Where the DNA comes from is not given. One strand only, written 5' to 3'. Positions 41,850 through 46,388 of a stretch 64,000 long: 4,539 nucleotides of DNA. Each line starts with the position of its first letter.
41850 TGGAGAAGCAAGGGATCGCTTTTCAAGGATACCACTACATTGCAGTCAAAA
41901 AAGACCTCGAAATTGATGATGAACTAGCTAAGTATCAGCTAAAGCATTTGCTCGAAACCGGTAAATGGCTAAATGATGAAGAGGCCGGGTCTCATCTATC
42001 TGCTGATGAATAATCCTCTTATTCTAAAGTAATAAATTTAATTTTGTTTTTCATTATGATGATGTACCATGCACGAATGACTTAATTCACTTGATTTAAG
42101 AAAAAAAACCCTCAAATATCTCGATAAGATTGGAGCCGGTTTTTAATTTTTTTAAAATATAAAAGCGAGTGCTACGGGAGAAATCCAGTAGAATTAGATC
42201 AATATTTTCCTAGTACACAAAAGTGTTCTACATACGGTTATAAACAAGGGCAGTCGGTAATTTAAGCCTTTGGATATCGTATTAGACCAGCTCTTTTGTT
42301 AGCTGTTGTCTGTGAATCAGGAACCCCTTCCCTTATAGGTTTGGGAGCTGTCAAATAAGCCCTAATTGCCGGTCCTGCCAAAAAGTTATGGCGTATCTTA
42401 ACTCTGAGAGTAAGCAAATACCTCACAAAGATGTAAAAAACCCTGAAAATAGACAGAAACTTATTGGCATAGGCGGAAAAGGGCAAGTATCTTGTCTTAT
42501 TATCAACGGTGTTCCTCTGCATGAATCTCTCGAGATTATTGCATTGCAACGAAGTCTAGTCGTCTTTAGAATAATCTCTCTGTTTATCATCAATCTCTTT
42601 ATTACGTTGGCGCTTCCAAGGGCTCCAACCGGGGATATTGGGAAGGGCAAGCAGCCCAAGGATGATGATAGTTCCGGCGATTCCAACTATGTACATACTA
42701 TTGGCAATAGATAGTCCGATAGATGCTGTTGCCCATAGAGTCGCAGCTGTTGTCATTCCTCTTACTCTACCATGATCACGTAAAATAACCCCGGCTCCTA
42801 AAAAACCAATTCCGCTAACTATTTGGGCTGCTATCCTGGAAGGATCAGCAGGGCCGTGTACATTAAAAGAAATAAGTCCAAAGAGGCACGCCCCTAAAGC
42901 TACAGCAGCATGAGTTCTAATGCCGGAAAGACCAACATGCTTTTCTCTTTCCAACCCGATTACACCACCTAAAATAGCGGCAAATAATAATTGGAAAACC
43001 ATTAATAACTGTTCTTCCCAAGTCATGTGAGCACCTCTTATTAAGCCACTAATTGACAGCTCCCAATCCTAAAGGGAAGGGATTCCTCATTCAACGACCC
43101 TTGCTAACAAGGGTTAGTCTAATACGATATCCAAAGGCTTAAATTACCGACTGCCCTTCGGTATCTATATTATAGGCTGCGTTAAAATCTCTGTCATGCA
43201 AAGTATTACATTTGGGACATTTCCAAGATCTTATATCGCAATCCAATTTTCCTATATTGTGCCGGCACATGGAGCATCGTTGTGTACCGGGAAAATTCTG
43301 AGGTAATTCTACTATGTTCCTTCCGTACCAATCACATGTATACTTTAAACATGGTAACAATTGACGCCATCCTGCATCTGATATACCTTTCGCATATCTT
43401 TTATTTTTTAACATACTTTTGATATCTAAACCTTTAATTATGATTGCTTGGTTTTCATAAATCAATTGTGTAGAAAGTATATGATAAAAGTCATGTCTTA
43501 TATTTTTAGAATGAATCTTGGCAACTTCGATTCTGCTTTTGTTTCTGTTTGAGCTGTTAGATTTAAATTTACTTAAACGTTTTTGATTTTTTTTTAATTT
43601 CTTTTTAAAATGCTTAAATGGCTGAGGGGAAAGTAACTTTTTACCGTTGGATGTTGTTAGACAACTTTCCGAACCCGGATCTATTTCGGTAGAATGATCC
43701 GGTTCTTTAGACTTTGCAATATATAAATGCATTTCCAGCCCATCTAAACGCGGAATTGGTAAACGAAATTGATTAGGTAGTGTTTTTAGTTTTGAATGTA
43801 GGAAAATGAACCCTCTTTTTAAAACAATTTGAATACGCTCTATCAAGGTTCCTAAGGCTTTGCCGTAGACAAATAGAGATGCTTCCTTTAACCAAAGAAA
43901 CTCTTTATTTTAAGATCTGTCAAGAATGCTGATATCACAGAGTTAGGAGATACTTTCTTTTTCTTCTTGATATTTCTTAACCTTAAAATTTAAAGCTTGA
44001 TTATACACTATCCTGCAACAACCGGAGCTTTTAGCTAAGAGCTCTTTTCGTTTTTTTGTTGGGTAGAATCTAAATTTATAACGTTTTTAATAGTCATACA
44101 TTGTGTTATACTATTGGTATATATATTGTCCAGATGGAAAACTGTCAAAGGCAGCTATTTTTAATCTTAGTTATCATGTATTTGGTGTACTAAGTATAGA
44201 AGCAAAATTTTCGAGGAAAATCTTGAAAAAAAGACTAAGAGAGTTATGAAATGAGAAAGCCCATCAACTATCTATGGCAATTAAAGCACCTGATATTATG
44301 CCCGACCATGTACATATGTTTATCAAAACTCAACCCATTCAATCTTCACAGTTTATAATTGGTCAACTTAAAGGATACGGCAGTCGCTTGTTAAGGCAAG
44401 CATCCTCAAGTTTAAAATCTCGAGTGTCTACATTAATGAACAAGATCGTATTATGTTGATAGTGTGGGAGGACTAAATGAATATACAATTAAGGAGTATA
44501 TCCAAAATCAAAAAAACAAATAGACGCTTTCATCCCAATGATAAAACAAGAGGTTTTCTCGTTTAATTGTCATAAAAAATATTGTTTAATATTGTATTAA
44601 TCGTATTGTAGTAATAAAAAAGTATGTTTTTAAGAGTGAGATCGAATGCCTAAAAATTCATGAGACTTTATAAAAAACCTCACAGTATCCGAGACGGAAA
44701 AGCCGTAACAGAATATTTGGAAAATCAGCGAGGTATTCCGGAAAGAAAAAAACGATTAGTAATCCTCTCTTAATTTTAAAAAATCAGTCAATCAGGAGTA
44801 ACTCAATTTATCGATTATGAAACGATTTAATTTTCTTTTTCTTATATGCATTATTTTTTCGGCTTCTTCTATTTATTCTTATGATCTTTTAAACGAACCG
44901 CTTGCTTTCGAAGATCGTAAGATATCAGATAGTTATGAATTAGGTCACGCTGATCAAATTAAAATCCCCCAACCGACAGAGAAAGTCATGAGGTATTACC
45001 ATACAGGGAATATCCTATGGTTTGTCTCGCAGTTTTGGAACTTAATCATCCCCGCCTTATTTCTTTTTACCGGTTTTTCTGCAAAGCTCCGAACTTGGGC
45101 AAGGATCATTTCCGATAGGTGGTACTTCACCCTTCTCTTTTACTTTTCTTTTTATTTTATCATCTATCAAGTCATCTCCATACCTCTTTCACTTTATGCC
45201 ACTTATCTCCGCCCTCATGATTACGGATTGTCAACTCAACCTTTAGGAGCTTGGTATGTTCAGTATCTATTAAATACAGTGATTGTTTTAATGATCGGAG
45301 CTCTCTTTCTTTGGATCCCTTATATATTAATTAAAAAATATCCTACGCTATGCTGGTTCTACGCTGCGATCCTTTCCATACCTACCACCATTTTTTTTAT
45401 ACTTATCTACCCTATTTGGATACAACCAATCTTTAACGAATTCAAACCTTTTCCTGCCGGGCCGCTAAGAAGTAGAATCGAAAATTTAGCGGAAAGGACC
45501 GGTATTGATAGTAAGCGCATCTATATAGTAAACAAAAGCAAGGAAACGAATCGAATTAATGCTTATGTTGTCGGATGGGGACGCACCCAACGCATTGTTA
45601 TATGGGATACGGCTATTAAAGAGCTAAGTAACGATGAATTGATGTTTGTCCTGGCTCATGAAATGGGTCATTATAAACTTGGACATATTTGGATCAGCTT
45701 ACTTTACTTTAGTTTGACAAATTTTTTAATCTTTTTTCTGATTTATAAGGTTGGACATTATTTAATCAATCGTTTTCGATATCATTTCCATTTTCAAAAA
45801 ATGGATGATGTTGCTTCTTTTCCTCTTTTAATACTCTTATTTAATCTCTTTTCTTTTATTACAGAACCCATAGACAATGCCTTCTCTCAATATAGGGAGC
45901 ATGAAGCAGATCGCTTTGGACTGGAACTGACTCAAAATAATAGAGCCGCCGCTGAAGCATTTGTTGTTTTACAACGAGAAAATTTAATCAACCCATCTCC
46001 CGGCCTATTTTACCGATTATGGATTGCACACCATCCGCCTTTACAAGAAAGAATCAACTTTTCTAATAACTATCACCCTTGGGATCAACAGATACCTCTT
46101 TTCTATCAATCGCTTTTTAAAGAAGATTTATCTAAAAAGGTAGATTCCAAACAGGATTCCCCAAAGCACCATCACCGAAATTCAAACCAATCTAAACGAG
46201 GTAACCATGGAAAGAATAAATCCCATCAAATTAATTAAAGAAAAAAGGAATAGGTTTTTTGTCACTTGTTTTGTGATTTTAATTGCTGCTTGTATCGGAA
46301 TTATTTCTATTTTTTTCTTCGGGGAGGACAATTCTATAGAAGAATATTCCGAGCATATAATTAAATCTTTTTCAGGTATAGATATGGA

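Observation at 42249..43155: mgtC is bracketed by the same kind of convergent IS605 right-end pair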

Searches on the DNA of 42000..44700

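Call 58: search_rna_families(source=window, start=42000, end=44700, threshold=evalue, max_evalue=1)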
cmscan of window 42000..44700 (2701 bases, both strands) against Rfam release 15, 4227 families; matches with E-value up to 1: 1.
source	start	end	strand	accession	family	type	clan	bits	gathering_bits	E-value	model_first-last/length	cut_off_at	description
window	44104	44163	-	RF02281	TtnuCD4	Gene; snRNA; snoRNA; CD-box;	-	22.1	60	0.65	1-60/60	no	Tetrahymena snoRNA TtnuCD4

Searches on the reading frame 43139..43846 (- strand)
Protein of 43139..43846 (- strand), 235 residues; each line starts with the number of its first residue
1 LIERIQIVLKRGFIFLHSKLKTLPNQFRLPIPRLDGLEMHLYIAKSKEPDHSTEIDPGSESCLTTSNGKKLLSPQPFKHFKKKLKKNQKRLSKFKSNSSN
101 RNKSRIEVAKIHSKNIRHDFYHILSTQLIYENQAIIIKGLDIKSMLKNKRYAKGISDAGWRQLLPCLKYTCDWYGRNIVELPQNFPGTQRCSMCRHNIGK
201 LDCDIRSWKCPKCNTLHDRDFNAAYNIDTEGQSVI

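Call 9: search_protein_families(library=pfam, proteins=[window:43139-43846:-])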
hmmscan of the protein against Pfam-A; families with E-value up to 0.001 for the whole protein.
window:43139-43846:- (235 aa): 2 families
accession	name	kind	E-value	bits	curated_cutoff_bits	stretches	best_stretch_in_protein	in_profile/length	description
PF07282.18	Cas12f1-like_TNB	-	5.2e-18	65.4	26.3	1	160-227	1-60/60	Cas12f1-like, TNB domain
PF01385.25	OrfB_IS605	-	1.1e-13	51.9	30.5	1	53-148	19-119/120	Probable transposase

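Call 32: search_protein_representatives(protein=window:43139-43846:-)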
Query: 235 residues. Proteins with E-value up to 0.001 (for the whole library): 13582; up to 1e-10: 6241; up to 1e-30: 302. The best 150 are listed.
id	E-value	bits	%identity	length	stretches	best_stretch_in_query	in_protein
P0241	1.1e-62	228.0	77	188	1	44-186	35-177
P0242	2.4e-46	174.5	45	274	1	47-233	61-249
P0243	6.1e-44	166.6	63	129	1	111-235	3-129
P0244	1.5e-43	165.3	45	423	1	51-228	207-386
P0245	2.7e-43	164.5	44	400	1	51-235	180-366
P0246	1.4e-42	162.2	44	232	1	63-233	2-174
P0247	1.0e-41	159.4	42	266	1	55-232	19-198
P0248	1.6e-41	158.7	45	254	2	133-234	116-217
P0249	1.5e-40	155.6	43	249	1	50-234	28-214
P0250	4.5e-40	154.0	42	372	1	42-234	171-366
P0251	3.1e-39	151.2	43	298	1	48-235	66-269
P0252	3.7e-39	151.0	41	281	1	54-233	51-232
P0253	4.7e-39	150.6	41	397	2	51-232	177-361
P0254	4.4e-38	147.5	42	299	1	51-230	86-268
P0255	6.8e-38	146.8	42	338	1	53-234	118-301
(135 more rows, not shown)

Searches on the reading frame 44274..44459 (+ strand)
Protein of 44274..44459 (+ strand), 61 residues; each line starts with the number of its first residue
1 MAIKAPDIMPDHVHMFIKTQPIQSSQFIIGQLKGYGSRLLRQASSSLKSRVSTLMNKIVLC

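Call 59: search_protein_families(library=pfam, proteins=[window:44274-44459:+], max_evalue=0.01)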
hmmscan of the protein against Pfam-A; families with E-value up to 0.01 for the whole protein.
window:44274-44459:+ (61 aa): 1 family
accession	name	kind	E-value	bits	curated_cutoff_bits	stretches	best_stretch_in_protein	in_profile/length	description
PF01797.21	Y1_Tnp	-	5.3e-09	36.7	23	1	3-50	43-90/121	Transposase IS200 like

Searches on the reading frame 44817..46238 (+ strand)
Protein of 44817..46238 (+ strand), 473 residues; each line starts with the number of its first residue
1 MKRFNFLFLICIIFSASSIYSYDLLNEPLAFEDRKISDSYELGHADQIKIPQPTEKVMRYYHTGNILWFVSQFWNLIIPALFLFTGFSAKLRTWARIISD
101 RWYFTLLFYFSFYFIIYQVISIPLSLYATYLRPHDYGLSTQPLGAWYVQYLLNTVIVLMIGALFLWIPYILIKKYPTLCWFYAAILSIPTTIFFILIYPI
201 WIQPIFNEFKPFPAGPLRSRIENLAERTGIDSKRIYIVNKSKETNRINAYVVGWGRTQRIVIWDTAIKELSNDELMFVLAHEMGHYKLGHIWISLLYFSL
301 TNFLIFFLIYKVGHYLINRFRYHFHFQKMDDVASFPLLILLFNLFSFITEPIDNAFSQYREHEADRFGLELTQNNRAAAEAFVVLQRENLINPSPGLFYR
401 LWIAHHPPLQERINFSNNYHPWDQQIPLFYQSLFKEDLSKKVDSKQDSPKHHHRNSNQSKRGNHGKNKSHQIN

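Call 9: search_protein_families(library=pfam, proteins=[window:44817-46238:+])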
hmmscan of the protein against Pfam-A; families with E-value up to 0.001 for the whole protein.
window:44817-46238:+ (473 aa): 3 families
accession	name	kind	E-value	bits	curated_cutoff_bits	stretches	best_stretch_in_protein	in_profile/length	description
PF01435.24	Peptidase_M48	-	1.2e-32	113.7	20.3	1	215-414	5-180/186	Peptidase family M48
PF16491.10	Peptidase_M48_N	-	9.8e-20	71.6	27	1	56-207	26-178/179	CAAX prenyl protease N-terminal, five membrane helices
PF05569.17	Peptidase_M56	-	0.00077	19.2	31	1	205-306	128-223/296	BlaR1 peptidase M56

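Call 24: find_homologous_proteins(query=window:44817-46238:+, max_evalue=1e-30)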
Query window:44817-46238:+ (473 aa): 3013 proteins with E <= 1e-30 among 8000 candidates; the best 120 are listed.
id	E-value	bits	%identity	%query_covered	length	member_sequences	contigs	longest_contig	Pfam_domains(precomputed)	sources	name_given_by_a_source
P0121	0.0e+0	1093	100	100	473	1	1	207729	PF01435.25,PF16491.11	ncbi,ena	-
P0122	1.2e-135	471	51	84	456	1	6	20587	PF01435.25,PF16491.11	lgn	-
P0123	4.1e-134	466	46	92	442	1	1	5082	PF01435.25,PF16491.11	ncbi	-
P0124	7.5e-134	465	50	83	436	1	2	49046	PF01435.25,PF16491.11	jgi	jgi:Zn-dependent protease with chaperone function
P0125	9.2e-134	465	50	83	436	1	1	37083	PF01435.25,PF16491.11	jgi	jgi:Zn-dependent protease with chaperone function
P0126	1.5e-133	464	51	83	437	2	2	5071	PF01435.25,PF16491.11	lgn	-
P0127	2.2e-131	457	46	92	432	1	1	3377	PF01435.25,PF16491.11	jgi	jgi:STE24 endopeptidase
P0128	2.5e-131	457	47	92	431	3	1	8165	PF01435.25,PF16491.11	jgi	-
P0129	3.3e-131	456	50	82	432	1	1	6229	PF01435.25,PF16491.11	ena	-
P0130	4.0e-131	456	51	82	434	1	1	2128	PF01435.25,PF16491.11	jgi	jgi:Zn-dependent protease with chaperone function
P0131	4.0e-131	456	46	91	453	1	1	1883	PF01435.25,PF16491.11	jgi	jgi:STE24 endopeptidase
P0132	6.3e-131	455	49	83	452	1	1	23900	PF01435.25,PF16491.11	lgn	-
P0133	8.6e-131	455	51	82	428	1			PF01435.25,PF16491.11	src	-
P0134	8.6e-131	455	51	82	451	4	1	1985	PF01435.25,PF16491.11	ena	-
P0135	1.7e-130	454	50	82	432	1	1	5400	PF01435.25,PF16491.11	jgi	jgi:Zn-dependent protease with chaperone function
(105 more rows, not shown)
